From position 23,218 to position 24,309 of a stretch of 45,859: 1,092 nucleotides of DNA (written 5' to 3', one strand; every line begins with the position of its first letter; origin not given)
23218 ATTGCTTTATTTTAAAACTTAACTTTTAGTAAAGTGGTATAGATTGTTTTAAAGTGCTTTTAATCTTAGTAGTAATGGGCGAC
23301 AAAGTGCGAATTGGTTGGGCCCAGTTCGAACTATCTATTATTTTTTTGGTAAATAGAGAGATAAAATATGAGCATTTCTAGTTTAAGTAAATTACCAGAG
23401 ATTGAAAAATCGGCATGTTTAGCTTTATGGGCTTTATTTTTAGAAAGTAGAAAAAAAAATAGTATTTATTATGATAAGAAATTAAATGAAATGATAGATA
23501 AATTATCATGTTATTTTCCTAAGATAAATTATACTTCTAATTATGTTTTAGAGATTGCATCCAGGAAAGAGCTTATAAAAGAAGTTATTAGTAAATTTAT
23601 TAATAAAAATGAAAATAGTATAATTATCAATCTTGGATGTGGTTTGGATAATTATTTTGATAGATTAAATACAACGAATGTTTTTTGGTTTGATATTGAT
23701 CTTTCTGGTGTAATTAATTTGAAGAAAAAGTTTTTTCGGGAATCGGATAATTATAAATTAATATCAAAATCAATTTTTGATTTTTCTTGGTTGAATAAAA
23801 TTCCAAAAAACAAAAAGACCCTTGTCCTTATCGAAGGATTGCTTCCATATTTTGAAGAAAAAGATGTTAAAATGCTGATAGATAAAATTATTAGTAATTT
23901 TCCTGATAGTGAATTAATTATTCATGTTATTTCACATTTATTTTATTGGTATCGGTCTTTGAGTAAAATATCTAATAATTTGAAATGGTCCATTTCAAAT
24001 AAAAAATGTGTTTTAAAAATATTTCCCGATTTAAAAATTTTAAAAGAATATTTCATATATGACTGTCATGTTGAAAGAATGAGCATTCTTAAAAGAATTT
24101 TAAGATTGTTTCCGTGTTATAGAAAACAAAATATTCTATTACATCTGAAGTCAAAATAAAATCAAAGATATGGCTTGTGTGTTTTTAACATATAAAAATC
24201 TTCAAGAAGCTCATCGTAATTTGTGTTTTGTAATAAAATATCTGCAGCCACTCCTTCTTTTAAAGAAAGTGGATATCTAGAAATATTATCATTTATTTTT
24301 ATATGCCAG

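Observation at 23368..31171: Compact 7-gene cluster for an unknown small molecule in a chlamydia-like genome (top candidate for a novel system)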

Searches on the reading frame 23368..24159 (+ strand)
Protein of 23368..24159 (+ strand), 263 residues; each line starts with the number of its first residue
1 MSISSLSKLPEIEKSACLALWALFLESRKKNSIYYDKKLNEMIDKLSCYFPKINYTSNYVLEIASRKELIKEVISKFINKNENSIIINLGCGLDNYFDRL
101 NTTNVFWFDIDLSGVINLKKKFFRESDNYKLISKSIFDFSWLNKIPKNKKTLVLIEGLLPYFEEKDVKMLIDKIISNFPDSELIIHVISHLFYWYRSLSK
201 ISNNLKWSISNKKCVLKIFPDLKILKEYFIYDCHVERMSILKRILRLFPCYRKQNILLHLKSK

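Call 4: search_protein_families(library=pfam, proteins=[window:23368-24159:+], max_evalue=0.01)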
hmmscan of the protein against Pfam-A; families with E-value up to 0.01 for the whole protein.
window:23368-24159:+ (263 aa): 1 family
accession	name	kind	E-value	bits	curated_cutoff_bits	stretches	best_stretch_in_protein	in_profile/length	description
PF04072.20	LCM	-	2.1e-09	38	22.3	1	57-174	59-186/187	Leucine carboxyl methyltransferase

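Call 5: search_protein_families(library=ncbifam, proteins=[window:23368-24159:+], max_evalue=0.01)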
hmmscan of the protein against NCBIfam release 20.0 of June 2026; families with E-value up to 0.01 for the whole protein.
window:23368-24159:+ (263 aa): 1 family
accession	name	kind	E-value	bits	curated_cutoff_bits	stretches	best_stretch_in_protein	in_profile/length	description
TIGR00027.1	mthyl_TIGR00027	subfamily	9.1e-06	25.3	93.55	1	62-190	60-198/259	SAM-dependent methyltransferase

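Call 51: search_solved_structures(query=window:23368-24159:+, max_evalue=0.01)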
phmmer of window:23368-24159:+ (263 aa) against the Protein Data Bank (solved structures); distinct sequences matched with E-value up to 0.01: 3.
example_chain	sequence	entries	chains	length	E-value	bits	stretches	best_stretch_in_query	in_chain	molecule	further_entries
2ob1_A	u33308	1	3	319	0.00021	24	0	47-130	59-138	Leucine carboxyl methyltransferase 1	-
2ob2_A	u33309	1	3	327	0.00023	23.9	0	47-130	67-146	Leucine carboxyl methyltransferase 1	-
1rjd_A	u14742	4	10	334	0.00025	23.8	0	47-130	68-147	carboxy methyl transferase for protein phosphatase 2A catalytic subunit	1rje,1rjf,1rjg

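Call 85: search_protein_families(library=padloc, proteins=[window:23368-24159:+], max_evalue=0.001)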
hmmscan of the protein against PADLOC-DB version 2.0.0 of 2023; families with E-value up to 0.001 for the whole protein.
window:23368-24159:+ (263 aa): 0 families
